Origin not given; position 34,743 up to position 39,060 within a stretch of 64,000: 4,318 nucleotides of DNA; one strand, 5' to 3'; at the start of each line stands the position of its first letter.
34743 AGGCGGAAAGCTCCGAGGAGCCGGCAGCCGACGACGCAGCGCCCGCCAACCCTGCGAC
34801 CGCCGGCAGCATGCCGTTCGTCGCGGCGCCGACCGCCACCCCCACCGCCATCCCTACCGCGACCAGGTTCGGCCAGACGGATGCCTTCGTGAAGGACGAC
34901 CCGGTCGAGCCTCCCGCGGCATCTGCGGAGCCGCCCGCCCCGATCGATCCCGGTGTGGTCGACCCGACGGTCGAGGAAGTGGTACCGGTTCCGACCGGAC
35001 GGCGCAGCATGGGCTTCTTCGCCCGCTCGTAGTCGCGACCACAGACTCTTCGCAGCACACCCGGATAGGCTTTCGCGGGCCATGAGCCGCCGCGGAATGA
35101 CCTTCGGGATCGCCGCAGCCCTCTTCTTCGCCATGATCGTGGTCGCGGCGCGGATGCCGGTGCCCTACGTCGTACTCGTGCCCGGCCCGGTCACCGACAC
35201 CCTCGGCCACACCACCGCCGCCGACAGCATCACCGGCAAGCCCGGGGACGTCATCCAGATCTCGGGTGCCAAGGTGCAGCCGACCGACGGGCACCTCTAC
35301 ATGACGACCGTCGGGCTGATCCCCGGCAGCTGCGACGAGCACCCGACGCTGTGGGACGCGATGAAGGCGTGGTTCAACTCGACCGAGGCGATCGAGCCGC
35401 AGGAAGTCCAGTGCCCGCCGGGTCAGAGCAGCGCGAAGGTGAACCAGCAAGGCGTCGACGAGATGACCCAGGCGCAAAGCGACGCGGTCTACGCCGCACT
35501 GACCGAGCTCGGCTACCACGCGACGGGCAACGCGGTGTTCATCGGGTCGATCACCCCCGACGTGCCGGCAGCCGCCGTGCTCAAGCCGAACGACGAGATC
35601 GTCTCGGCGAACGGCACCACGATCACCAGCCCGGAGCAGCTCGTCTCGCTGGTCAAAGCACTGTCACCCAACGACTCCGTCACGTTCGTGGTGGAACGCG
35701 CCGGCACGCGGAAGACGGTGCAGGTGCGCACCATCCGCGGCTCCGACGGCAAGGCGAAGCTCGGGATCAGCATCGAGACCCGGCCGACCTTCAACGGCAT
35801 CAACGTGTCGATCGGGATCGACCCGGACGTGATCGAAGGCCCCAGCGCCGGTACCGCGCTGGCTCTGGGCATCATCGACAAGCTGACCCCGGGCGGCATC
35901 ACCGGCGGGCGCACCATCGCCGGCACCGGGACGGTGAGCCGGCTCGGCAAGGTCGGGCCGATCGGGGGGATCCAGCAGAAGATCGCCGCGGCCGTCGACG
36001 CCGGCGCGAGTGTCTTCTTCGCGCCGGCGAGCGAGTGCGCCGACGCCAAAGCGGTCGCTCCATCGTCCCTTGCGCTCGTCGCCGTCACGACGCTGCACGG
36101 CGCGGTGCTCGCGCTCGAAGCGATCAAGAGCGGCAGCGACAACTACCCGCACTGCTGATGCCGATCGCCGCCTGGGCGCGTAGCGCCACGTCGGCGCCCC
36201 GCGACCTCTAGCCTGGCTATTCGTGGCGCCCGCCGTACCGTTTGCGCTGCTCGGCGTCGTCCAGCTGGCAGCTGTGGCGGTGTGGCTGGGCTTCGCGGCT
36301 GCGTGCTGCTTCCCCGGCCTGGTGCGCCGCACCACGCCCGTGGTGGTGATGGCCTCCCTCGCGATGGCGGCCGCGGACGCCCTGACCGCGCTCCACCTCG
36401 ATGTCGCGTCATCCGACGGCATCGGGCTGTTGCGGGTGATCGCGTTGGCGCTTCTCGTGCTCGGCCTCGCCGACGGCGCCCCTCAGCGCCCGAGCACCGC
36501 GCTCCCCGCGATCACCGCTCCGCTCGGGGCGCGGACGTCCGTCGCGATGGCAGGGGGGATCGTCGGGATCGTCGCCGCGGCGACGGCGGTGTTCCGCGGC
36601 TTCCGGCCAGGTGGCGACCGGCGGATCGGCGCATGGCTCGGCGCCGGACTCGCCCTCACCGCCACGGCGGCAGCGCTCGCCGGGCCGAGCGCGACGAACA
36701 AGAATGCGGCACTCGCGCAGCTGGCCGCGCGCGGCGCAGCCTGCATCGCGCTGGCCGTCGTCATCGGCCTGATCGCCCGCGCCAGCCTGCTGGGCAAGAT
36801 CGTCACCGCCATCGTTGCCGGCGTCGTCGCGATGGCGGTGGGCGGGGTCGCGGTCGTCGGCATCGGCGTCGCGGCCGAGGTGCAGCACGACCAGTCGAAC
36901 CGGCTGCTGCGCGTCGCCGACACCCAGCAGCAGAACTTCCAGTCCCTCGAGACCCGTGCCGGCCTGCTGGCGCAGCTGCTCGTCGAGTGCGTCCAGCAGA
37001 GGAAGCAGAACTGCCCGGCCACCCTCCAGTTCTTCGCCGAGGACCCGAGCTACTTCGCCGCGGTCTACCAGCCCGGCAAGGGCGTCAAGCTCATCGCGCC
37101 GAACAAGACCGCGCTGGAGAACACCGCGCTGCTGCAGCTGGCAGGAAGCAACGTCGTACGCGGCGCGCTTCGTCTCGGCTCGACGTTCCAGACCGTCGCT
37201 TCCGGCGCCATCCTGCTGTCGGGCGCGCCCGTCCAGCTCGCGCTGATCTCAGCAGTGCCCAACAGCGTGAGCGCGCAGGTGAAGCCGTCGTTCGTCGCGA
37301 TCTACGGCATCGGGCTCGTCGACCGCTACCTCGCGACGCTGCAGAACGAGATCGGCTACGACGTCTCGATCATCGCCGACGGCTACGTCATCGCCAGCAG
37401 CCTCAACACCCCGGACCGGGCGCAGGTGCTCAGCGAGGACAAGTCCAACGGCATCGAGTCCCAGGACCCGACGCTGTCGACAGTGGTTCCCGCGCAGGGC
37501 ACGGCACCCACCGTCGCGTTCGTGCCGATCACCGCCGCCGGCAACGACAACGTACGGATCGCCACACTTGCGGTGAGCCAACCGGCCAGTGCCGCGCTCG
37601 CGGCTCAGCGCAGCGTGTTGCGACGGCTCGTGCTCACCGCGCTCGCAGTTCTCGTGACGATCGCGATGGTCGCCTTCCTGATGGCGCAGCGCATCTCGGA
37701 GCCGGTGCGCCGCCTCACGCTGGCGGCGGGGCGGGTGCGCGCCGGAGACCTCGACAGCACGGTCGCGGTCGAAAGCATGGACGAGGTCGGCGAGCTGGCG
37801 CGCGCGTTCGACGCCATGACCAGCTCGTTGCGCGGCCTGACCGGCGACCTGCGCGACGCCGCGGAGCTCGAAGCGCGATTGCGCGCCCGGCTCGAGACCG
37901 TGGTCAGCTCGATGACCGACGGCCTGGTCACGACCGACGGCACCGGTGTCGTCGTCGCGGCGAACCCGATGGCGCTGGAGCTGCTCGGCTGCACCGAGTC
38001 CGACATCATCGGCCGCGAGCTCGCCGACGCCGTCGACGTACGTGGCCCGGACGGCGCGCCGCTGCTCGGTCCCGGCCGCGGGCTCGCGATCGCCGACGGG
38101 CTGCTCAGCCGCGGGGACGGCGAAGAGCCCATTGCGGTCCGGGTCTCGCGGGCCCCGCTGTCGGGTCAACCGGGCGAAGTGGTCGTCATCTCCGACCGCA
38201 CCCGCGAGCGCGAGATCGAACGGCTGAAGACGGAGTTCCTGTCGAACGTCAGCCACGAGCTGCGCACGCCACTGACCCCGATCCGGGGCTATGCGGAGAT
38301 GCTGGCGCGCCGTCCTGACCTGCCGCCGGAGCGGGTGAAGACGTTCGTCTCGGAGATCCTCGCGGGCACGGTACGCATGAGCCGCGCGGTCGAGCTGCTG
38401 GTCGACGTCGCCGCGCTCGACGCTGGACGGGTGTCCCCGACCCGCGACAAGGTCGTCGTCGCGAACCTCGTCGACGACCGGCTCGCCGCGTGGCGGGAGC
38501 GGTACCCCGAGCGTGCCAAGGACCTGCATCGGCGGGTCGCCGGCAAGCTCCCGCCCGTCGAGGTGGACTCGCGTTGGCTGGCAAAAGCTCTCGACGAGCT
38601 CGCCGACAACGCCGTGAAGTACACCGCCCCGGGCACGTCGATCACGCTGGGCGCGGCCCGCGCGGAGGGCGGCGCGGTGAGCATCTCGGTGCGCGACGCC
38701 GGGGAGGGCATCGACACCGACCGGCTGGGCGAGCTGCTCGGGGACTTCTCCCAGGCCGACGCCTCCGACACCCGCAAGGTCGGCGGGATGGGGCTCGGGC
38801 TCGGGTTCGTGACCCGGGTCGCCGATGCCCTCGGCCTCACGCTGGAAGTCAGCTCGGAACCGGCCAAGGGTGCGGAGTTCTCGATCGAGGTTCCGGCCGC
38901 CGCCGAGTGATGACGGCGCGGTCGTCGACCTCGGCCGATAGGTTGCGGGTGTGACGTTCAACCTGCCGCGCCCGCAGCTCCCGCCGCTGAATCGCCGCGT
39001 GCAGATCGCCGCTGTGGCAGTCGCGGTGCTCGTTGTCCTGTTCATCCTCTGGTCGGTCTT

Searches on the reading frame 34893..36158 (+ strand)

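Call 8: search_protein_families(library=pfam, proteins=[window:34893-36158:+], max_evalue=0.001)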
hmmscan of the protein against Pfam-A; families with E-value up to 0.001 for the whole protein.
window:34893-36158:+ (421 aa): 4 families
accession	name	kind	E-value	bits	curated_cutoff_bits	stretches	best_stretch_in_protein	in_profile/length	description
PF13180.12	PDZ_2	-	4.7e-11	43.2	27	1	214-279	13-79/80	PDZ domain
PF05362.19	Lon_C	-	3.2e-08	33.8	21.1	1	315-389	108-180/205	Lon protease (S16) C-terminal proteolytic domain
PF17820.7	PDZ_6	-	1.9e-06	28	27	1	217-269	2-54/54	PDZ domain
PF00595.29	PDZ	-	5.5e-05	23.9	23.2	1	213-257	25-69/81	PDZ domain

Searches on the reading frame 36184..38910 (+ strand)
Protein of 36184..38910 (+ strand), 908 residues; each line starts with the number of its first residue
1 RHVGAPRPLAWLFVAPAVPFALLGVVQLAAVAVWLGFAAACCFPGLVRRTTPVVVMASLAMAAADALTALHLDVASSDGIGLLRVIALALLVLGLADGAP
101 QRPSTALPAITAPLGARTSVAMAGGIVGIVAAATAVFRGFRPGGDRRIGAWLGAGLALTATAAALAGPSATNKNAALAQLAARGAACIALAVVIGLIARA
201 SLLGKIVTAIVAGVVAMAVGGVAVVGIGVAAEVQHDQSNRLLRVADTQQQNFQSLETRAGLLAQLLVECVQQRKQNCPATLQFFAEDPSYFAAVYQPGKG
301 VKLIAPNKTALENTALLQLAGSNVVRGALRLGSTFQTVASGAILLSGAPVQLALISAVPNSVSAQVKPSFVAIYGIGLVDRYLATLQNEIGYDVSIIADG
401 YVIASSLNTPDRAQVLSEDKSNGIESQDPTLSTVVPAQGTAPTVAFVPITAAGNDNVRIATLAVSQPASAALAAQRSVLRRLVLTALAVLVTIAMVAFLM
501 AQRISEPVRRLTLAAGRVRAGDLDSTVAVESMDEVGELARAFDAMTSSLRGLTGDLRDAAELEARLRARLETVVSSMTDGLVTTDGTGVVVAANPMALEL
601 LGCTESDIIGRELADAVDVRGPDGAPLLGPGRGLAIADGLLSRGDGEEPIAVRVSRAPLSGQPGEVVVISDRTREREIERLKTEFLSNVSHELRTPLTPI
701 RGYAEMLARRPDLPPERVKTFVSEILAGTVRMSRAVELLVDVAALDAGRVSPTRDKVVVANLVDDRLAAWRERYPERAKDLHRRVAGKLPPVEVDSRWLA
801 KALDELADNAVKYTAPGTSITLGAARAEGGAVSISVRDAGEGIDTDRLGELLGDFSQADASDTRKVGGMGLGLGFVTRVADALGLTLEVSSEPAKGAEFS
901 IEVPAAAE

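Call 8: search_protein_families(library=pfam, proteins=[window:36184-38910:+], max_evalue=0.001)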
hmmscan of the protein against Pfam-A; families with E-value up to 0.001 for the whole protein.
window:36184-38910:+ (908 aa): 8 families
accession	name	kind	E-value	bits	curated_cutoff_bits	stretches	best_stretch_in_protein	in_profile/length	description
PF02518.31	HATPase_c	-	4.2e-21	75.9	26.4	1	795-905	2-109/111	Histidine kinase-, DNA gyrase B-, and HSP90-like ATPase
PF00512.31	HisKA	-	4.1e-16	59.2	26.9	1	682-748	2-66/66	His Kinase A (phospho-acceptor) domain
PF00672.30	HAMP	-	4.7e-13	49.7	25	1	499-550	1-52/53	HAMP domain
PF00989.32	PAS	-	6.7e-06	26.5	22.6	1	569-617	2-50/113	PAS fold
PF13188.13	PAS_8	-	1.8e-05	24.9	21.8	1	568-615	1-48/65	PAS domain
PF13589.12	HATPase_c_3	-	0.00033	21.1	25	1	800-875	4-79/137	Histidine kinase-, DNA gyrase B-, and HSP90-like ATPase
PF08448.16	PAS_4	-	0.00075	20.2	23.1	0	575-618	2-45/110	PAS fold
PF13426.13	PAS_9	-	0.00098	19.8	27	0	579-619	2-41/103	PAS domain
